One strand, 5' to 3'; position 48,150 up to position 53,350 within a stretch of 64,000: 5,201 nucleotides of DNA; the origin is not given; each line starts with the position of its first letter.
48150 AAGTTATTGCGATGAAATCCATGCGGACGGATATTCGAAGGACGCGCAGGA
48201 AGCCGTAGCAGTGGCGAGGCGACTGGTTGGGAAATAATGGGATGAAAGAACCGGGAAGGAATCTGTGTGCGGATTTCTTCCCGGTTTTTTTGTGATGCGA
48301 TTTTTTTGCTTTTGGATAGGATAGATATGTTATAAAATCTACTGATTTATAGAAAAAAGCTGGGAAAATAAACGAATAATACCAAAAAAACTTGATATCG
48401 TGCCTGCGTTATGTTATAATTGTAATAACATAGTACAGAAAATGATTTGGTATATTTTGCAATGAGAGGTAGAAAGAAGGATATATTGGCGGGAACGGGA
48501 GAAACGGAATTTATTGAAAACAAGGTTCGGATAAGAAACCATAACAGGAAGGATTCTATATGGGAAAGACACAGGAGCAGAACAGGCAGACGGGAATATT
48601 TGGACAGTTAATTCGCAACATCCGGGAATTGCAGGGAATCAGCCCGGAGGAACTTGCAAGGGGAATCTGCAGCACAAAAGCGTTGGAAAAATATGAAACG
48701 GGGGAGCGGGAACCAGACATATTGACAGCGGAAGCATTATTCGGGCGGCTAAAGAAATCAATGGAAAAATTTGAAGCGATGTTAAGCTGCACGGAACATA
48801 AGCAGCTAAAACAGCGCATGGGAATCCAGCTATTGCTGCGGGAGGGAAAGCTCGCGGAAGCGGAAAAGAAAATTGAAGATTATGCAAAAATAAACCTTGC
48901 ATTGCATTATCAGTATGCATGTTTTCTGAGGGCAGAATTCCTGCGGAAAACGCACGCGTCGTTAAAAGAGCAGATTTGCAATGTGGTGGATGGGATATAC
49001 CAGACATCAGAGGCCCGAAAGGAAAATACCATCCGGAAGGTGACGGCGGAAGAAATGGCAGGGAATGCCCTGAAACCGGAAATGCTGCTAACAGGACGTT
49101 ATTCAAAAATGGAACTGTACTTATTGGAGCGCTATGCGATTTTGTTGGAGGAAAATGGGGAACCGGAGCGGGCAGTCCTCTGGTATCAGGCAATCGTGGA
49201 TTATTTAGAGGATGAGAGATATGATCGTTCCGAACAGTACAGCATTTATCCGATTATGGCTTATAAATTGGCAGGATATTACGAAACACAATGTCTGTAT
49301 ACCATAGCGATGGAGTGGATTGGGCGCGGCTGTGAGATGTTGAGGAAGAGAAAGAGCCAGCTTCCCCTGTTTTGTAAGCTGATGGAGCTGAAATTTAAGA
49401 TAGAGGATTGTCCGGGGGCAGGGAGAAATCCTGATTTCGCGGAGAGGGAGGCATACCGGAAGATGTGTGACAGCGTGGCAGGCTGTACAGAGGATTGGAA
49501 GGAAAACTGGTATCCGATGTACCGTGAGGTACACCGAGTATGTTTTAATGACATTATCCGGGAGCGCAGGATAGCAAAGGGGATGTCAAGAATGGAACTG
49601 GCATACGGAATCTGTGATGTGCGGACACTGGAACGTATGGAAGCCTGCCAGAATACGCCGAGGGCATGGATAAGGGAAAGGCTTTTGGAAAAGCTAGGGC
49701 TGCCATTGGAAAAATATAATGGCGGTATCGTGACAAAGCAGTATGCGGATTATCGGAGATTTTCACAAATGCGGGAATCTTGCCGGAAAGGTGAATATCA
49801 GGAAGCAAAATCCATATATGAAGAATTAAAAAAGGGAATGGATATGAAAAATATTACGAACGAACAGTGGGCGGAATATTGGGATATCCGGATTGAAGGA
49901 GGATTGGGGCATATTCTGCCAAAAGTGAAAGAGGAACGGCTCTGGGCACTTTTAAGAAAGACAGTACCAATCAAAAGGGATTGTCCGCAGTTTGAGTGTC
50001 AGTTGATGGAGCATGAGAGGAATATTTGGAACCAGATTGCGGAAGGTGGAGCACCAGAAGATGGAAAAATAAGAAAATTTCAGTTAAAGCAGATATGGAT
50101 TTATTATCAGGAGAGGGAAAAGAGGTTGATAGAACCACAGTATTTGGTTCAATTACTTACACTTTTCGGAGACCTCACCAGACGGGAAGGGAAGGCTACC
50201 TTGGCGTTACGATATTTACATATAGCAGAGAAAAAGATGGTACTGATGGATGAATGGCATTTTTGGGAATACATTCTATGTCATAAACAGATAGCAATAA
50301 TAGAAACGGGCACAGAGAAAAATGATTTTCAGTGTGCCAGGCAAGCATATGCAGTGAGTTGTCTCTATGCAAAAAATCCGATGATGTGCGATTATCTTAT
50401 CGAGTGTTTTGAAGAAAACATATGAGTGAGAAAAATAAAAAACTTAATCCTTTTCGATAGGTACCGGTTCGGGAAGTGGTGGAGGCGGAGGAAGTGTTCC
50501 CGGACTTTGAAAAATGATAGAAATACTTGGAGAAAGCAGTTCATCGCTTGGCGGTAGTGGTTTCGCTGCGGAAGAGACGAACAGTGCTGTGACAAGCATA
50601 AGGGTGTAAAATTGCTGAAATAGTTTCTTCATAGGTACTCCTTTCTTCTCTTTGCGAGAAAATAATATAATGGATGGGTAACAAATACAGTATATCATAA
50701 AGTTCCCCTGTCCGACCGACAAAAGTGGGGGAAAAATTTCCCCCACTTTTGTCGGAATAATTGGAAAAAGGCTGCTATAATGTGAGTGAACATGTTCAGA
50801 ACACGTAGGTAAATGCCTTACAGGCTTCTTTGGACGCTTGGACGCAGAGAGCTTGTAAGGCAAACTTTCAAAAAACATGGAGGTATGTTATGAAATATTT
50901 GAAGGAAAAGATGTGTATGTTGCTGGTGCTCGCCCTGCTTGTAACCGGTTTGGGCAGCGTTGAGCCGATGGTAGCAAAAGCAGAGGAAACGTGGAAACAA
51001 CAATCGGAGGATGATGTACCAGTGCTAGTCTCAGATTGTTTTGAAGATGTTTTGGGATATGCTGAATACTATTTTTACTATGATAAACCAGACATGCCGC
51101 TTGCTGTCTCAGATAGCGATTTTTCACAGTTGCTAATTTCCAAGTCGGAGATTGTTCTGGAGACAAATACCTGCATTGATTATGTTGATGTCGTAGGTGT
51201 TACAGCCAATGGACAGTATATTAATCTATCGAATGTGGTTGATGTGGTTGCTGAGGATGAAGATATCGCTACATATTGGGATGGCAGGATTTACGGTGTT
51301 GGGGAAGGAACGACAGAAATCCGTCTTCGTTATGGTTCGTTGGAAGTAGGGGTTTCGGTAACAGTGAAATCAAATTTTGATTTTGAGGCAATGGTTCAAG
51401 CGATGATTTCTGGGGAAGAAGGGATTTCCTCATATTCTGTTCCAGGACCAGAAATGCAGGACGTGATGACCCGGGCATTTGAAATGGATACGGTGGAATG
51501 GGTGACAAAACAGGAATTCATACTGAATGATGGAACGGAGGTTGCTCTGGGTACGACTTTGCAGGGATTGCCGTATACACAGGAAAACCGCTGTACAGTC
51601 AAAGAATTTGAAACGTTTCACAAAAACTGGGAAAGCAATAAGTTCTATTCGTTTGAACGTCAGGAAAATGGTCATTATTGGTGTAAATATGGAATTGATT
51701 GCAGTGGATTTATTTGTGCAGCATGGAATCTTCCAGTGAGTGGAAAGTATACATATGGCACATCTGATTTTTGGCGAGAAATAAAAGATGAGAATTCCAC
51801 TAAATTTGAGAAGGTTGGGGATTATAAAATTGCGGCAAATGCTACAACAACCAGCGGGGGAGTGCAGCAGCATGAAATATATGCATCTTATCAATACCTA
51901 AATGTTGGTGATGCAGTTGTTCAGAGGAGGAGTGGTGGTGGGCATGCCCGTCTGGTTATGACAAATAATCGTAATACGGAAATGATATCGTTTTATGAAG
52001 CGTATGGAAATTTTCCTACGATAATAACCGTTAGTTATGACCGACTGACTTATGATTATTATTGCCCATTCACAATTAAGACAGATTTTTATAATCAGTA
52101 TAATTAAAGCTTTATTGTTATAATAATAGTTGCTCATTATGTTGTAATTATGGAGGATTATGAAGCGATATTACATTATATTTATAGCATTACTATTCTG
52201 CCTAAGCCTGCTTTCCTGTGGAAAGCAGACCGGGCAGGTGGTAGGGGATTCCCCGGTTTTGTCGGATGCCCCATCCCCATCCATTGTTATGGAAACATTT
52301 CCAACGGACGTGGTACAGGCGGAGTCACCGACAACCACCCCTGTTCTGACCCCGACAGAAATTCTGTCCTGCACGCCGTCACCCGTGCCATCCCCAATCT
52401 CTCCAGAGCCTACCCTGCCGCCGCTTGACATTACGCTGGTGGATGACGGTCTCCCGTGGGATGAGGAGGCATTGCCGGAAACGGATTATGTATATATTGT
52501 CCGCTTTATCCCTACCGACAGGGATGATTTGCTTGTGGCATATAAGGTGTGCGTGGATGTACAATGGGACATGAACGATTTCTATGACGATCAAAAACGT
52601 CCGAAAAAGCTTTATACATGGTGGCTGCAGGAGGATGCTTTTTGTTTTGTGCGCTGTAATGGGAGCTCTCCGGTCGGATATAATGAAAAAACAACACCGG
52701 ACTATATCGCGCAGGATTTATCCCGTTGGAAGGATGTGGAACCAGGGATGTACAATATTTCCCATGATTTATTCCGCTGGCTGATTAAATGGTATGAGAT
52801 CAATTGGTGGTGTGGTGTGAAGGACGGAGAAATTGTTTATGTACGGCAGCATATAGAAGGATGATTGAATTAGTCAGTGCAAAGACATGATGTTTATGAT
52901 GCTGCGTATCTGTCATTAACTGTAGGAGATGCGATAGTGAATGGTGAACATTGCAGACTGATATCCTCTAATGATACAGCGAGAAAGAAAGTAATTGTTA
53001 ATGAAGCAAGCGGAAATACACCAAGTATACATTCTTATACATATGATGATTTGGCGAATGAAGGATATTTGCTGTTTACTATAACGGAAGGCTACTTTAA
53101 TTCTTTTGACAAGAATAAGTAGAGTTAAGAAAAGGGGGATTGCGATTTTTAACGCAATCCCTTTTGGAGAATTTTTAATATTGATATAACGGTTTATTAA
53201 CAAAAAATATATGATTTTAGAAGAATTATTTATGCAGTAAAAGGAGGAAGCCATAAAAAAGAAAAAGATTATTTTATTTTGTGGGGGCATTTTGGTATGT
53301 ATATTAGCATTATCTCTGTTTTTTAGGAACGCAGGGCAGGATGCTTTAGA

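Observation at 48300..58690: Low-G+C island: candidate peptide-controlled secreted cell-wall hydrolase, lipoprotein and ABC system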

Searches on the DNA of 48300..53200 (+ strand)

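Call 107: search_dna_similar(query=window:48300-53200:+, collection=plasmids, mode=near, max_rows=5)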
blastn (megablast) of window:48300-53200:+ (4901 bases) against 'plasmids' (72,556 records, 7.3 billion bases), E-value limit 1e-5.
No match.

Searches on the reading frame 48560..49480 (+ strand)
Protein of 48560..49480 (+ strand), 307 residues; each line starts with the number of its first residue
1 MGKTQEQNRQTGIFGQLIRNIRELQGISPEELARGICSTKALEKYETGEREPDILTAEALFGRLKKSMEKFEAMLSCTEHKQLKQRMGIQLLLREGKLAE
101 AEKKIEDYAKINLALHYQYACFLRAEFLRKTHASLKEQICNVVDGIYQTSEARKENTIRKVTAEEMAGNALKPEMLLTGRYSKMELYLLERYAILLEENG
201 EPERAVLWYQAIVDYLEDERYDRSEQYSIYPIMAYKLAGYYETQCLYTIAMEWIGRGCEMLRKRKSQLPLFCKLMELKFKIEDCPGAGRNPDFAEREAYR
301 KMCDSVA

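Call 34: search_protein_families(library=pfam, proteins=[window:48560-49480:+], max_evalue=1)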
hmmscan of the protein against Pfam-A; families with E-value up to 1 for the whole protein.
window:48560-49480:+ (307 aa): 6 families
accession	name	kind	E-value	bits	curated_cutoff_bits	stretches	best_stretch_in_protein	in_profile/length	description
PF01381.28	HTH_3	-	3.1e-08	34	23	1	18-70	1-54/55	Helix-turn-helix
PF13560.12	HTH_31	-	0.00042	21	27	1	14-54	2-44/64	Helix-turn-helix domain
PF05045.17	RgpF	-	0.056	12.5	25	1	72-164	233-319/503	Rhamnan synthesis protein F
PF07729.17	FCD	-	0.066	14.1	24.3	1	78-156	18-95/125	FCD domain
PF13428.12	TPR_14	-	0.27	12.5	23.5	0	189-213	4-28/44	Tetratricopeptide repeat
PF13432.12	TPR_16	-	0.74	10.8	32.7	0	189-213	34-58/65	Tetratricopeptide repeat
